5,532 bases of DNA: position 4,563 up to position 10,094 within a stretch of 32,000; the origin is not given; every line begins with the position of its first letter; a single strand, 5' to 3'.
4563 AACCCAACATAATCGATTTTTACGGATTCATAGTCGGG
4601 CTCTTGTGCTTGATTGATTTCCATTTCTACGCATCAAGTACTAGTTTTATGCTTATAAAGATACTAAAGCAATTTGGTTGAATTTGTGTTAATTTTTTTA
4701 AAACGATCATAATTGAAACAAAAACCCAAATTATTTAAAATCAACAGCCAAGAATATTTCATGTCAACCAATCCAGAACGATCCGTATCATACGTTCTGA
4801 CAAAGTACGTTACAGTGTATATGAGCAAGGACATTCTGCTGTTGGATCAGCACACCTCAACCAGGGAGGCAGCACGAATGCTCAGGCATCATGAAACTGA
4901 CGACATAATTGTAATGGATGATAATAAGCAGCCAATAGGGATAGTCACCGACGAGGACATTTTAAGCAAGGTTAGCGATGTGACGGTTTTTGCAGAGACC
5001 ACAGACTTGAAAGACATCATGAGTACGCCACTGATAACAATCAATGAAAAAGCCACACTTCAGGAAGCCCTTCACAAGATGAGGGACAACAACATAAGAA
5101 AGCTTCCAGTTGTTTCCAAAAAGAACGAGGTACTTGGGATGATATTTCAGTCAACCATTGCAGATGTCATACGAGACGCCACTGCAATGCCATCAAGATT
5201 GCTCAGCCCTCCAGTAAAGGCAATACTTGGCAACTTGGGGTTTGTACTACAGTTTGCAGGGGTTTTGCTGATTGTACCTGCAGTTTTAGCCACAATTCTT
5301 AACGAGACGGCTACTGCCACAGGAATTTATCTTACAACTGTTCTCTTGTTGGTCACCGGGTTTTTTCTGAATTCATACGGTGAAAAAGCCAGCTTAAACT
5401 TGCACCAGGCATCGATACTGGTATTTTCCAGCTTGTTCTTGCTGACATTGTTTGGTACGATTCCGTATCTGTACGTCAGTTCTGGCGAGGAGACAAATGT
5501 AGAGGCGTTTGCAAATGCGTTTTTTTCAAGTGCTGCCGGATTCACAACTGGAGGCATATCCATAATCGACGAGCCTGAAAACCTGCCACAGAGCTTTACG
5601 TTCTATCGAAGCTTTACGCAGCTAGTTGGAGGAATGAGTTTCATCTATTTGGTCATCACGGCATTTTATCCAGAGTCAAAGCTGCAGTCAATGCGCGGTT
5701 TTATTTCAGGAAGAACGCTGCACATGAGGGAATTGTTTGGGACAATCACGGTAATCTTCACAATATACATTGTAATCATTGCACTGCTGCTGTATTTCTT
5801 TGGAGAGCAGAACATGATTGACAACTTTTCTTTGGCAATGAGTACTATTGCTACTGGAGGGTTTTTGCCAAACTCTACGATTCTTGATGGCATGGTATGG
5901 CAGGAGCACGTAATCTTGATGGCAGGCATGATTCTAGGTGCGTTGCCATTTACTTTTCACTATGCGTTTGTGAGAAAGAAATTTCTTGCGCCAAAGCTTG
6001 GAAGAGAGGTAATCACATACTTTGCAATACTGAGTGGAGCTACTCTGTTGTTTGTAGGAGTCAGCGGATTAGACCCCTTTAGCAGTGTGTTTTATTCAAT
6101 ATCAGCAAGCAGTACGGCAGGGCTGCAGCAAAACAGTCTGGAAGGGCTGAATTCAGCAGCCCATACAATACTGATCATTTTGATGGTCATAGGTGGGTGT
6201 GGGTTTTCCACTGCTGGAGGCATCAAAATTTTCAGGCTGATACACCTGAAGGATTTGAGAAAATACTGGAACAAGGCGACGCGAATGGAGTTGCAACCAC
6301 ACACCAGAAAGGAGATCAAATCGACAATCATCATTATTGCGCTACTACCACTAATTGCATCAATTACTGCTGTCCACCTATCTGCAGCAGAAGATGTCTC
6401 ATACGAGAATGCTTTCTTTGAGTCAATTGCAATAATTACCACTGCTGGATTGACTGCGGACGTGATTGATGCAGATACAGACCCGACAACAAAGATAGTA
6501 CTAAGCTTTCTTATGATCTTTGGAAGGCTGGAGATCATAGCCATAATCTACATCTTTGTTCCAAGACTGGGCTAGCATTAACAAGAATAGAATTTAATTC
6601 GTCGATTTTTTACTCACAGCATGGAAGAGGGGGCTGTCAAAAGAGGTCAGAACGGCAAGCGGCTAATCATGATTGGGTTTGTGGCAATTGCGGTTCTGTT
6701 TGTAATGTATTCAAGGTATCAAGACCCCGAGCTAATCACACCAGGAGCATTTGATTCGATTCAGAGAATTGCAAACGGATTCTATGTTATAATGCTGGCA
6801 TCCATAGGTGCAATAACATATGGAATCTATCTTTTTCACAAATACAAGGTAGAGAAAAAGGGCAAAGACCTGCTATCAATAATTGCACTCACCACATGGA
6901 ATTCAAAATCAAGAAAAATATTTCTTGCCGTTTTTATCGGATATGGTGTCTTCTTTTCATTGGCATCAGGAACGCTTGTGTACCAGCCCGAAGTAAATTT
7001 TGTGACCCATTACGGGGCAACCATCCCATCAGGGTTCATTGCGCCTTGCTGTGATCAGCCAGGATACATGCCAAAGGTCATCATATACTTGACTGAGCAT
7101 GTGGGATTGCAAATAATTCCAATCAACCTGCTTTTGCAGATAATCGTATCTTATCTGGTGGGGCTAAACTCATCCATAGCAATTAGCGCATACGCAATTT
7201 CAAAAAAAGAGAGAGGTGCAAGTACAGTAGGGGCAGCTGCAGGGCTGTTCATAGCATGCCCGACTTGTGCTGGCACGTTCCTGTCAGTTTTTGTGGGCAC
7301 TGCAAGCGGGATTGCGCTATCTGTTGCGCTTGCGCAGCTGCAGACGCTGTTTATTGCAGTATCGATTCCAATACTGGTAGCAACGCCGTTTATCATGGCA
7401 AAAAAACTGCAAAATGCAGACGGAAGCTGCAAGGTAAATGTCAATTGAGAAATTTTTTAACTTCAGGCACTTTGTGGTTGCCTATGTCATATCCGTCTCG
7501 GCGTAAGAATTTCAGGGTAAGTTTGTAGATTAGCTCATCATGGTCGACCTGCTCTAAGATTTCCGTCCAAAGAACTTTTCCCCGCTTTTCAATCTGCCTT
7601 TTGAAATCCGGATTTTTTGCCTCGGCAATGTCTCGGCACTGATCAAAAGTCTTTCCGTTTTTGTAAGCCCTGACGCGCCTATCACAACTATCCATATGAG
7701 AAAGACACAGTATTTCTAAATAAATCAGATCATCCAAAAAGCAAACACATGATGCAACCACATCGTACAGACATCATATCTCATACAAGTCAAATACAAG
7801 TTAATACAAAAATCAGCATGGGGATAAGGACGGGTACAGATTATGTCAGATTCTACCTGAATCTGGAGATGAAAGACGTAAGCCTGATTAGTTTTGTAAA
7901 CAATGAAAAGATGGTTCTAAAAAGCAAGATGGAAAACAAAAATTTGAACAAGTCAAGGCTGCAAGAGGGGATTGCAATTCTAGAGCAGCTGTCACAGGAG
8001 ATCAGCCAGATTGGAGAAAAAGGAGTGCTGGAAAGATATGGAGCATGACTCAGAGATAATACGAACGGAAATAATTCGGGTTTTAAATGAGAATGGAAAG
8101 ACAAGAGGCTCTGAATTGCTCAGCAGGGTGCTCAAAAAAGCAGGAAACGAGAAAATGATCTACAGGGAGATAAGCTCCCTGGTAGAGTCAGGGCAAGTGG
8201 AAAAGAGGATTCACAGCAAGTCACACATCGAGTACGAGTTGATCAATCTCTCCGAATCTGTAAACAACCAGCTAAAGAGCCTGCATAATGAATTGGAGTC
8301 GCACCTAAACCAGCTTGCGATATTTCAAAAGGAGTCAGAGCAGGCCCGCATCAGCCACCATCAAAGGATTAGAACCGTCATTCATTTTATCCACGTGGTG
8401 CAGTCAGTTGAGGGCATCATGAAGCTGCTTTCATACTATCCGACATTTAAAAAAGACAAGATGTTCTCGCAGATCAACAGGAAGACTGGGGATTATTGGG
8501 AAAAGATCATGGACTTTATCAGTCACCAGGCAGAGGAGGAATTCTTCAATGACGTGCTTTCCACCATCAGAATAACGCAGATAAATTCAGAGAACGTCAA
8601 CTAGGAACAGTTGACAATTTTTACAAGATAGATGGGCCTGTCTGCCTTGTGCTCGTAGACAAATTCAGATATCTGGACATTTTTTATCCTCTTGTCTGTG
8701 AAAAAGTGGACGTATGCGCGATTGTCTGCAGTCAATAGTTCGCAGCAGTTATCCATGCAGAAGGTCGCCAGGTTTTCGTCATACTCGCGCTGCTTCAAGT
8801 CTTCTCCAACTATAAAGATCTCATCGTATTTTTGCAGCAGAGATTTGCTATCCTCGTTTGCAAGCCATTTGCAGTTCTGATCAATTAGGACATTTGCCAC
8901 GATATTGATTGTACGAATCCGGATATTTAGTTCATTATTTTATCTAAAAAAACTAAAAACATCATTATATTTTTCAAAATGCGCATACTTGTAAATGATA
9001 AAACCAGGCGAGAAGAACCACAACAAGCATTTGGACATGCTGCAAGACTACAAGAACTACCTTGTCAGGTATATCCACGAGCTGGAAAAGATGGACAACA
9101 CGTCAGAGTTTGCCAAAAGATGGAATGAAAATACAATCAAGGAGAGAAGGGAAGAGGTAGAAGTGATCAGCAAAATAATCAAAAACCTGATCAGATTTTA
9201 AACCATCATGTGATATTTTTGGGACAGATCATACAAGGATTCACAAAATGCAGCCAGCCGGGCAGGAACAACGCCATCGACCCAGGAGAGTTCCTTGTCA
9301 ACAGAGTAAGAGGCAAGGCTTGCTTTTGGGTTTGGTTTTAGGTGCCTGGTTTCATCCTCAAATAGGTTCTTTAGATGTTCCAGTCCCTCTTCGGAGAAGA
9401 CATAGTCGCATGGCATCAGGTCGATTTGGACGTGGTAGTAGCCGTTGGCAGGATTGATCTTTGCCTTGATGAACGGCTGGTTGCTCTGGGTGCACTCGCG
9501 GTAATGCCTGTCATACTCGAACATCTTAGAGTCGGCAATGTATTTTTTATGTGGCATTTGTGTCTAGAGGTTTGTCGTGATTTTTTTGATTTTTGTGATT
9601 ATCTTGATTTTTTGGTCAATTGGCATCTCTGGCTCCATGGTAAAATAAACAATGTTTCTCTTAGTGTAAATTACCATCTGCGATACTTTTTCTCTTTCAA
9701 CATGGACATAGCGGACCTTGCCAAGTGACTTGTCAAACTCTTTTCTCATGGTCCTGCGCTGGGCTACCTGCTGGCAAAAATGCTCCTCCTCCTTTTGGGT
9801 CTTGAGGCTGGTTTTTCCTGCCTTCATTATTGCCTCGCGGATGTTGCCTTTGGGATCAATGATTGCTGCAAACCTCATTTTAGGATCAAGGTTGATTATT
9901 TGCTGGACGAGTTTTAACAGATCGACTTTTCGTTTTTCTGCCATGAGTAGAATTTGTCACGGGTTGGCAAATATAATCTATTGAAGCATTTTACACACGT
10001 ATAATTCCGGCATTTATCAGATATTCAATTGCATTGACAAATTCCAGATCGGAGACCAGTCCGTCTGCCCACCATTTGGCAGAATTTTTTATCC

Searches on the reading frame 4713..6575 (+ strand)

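Call 33: search_protein_families(library=pfam, proteins=[window:4713-6575:+], max_evalue=0.001)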
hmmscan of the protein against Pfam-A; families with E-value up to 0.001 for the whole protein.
window:4713-6575:+ (620 aa): 2 families
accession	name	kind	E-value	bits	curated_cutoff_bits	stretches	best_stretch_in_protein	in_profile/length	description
PF00571.33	CBS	-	2.3e-24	85.9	24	2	100-153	2-55/57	CBS domain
PF02386.22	TrkH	-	4.9e-22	78.5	27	2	458-616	319-491/502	Cation transport protein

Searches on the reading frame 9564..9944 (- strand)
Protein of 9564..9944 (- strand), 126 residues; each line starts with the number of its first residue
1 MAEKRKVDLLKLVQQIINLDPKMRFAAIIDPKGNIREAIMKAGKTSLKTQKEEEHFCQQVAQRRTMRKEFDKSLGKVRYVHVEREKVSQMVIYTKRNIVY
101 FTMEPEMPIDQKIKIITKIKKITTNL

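Call 71: search_protein_families(library=pfam, proteins=[window:9564-9944:-], max_evalue=0.001)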
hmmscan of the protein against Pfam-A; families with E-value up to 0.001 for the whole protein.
window:9564-9944:- (126 aa): 1 family
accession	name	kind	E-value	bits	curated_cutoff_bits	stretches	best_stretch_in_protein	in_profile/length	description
PF20364.3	DUF6659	-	4.2e-11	43.6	27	1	18-121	17-121/131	Family of unknown function (DUF6659)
